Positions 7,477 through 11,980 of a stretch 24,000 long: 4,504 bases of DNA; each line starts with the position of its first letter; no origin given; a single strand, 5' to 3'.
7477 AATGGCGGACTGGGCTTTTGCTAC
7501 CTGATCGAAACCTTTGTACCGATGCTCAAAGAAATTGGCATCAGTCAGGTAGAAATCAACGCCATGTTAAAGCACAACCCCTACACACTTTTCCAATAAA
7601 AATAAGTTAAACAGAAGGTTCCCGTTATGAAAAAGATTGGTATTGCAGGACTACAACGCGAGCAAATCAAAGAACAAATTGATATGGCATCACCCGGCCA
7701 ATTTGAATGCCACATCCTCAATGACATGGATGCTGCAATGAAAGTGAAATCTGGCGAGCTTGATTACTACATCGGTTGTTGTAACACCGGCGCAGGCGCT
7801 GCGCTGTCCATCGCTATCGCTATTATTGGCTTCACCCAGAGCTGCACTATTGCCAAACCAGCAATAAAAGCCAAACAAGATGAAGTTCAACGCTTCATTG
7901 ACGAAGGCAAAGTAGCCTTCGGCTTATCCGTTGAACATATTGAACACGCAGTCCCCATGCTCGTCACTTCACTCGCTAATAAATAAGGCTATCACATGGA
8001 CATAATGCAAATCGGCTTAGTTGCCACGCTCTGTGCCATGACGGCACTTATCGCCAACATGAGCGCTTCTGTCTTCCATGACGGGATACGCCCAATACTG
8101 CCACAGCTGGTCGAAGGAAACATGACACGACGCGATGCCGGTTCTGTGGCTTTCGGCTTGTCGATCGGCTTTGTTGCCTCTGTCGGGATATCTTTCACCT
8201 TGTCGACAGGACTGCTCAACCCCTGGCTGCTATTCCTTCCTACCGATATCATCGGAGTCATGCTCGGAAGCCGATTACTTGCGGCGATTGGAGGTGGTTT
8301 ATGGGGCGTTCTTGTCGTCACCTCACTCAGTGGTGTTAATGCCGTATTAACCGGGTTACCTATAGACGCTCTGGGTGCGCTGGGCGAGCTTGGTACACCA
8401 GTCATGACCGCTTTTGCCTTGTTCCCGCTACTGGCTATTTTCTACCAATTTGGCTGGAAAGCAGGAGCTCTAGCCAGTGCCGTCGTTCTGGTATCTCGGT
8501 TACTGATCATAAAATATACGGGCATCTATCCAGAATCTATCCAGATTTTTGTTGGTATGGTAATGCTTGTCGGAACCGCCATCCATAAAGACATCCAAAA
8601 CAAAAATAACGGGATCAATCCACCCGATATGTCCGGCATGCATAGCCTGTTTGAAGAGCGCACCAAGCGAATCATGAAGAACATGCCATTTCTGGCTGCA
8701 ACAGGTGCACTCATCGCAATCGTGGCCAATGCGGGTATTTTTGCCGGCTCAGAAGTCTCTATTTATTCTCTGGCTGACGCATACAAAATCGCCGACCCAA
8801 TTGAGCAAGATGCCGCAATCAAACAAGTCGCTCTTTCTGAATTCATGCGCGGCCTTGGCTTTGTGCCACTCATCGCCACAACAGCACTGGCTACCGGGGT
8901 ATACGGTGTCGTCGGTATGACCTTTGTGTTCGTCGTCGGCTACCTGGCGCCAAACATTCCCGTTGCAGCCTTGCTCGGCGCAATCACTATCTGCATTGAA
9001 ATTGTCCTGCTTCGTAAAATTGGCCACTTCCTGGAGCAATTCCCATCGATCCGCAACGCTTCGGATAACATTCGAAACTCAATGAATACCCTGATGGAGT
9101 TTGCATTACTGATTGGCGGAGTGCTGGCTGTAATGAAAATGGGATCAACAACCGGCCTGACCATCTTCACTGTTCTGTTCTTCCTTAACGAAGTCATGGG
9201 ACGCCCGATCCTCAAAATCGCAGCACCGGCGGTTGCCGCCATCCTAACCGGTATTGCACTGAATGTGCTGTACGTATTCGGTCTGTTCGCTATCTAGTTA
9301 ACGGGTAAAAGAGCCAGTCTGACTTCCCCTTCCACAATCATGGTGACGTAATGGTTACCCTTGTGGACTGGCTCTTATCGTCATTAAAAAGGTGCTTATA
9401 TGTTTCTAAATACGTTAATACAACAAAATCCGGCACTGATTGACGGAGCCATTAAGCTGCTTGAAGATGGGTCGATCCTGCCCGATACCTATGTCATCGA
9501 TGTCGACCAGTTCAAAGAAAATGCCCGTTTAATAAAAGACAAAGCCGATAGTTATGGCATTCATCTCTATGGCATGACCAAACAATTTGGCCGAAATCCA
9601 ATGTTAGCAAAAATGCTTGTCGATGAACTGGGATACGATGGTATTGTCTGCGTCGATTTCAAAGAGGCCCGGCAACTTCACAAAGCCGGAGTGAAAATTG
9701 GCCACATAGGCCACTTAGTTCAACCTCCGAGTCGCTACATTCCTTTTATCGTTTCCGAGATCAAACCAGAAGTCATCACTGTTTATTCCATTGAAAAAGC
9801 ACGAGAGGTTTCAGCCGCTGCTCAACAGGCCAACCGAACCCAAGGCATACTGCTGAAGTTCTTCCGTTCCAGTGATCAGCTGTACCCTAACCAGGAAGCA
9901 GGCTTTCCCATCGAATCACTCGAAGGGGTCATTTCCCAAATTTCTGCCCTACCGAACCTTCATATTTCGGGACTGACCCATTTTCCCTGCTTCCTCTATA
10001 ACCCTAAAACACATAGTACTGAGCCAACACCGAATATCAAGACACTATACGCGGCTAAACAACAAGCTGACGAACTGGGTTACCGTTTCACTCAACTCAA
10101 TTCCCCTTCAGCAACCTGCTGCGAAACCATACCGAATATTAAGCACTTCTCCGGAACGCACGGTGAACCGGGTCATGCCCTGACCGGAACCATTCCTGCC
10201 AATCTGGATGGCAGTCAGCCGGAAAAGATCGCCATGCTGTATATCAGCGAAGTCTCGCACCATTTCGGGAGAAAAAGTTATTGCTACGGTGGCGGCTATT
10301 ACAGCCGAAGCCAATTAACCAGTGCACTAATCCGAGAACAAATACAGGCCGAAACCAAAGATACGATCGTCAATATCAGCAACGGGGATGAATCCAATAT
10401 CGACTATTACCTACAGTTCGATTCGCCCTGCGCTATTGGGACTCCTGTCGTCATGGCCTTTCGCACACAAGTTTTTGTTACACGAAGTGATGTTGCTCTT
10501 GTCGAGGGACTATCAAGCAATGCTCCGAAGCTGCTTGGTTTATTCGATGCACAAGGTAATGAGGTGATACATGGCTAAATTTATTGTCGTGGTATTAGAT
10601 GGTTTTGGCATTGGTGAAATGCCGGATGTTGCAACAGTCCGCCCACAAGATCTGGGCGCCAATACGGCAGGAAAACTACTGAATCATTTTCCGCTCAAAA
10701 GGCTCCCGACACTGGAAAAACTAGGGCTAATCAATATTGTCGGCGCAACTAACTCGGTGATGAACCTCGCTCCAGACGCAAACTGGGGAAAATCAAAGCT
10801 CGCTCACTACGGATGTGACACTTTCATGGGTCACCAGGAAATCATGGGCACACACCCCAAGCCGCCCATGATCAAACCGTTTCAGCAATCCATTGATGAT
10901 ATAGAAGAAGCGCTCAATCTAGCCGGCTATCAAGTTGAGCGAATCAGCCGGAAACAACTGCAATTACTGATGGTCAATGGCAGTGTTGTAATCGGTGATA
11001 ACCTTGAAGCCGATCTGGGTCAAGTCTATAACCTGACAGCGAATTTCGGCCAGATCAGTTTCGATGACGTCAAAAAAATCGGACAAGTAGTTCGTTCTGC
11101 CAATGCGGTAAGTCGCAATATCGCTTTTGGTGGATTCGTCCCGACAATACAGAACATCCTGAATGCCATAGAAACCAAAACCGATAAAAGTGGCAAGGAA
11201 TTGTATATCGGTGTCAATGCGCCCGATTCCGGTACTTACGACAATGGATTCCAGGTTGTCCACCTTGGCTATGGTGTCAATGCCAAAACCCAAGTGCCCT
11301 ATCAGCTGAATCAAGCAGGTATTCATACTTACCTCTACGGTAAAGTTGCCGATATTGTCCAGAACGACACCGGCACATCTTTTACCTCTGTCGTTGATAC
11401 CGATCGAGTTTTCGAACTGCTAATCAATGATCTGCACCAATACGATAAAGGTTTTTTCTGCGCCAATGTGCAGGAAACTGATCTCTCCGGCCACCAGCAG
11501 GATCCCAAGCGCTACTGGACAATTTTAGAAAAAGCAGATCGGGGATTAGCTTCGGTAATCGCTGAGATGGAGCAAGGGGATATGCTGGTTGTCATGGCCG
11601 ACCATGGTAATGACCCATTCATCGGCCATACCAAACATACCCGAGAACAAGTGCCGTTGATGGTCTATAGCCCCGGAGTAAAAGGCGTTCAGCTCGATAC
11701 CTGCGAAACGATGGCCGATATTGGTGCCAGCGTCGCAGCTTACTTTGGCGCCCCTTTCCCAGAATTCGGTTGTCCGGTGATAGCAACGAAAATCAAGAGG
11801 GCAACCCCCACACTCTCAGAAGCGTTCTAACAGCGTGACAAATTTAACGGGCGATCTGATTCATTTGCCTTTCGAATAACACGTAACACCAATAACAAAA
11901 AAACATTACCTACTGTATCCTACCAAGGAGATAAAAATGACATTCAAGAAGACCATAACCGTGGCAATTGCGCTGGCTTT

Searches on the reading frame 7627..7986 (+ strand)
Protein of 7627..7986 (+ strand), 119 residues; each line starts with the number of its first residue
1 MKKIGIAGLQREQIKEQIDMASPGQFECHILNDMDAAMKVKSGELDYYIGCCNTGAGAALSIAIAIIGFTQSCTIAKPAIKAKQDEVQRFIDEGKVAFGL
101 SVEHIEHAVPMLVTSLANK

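Call 27: search_protein_families(library=pfam, proteins=[window:7627-7986:+], max_evalue=0.001)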
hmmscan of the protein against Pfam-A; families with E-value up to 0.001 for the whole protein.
window:7627-7986:+ (119 aa): 1 family
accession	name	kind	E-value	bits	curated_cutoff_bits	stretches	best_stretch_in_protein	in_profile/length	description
PF10941.13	DUF2620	-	1.6e-48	164.1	25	1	3-115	2-114/115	Protein of unknown function DUF2620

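Call 36: search_protein_families(library=ncbifam, proteins=[window:7627-7986:+], max_evalue=0.00001)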
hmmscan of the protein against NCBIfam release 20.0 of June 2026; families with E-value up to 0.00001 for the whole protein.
window:7627-7986:+ (119 aa): 0 families

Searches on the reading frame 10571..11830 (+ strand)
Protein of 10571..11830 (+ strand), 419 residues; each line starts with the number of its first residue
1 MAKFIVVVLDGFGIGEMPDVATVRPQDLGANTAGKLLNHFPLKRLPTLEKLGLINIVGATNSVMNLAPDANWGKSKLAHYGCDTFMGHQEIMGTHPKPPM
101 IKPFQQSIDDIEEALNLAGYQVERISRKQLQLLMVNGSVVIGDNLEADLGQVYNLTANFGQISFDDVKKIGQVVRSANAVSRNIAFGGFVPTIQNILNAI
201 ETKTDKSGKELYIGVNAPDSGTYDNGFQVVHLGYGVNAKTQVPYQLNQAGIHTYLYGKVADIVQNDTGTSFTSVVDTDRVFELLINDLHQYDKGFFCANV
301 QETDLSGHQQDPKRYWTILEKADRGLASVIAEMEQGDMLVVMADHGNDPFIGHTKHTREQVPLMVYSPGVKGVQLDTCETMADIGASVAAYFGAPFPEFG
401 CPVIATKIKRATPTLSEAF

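Call 7: search_protein_families(library=pfam, proteins=[window:10571-11830:+], max_evalue=0.01)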
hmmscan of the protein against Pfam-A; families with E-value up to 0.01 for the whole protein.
window:10571-11830:+ (419 aa): 2 families
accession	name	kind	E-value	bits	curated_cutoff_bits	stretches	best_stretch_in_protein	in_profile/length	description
PF01676.23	Metalloenzyme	-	2.6e-40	139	24.3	1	3-394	2-250/252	Metalloenzyme superfamily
PF00884.28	Sulfatase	-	0.00018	21.4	25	0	295-392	184-299/301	Sulfatase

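Call 8: search_protein_families(library=ncbifam, proteins=[window:10571-11830:+], max_evalue=0.01)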
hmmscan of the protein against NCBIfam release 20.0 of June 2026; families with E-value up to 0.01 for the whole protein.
window:10571-11830:+ (419 aa): 9 families
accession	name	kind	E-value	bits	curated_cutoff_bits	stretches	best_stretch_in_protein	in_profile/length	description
NF009049.0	PRK12383.1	equivalog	1.3e-175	584.3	254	1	1-406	1-400/408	phosphopentomutase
NF003766.0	PRK05362.1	equivalog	7.3e-49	166.5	256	2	242-402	228-390/396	phosphopentomutase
TIGR01696.1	deoB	equivalog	1.6e-43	149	341.2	2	245-400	222-379/381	phosphopentomutase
TIGR00306.2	apgM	subfamily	4.2e-10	39.2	320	1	281-372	280-373/403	2,3-bisphosphoglycerate-independent phosphoglycerate mutase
NF003104.0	PRK04024.1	equivalog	2.6e-09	36.3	489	1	269-371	272-371/412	2,3-bisphosphoglycerate-independent phosphoglycerate mutase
NF003160.0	PRK04135.1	equivalog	2.1e-06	26.6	468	1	243-371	242-362/403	2,3-bisphosphoglycerate-independent phosphoglycerate mutase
TIGR01307.1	pgm_bpd_ind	equivalog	4.7e-06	25.3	330.65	1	278-397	370-495/504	2,3-bisphosphoglycerate-independent phosphoglycerate mutase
NF038358.1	phophono_PhpG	equivalog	1.9e-05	23.6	545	1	284-375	300-390/417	CMP-5'-phosphonoformate--3-phosphoglycerate phosphonoformyl transferase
NF003242.0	PRK04200.1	equivalog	0.0023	16.9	426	1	293-372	284-364/395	cofactor-independent phosphoglycerate mutase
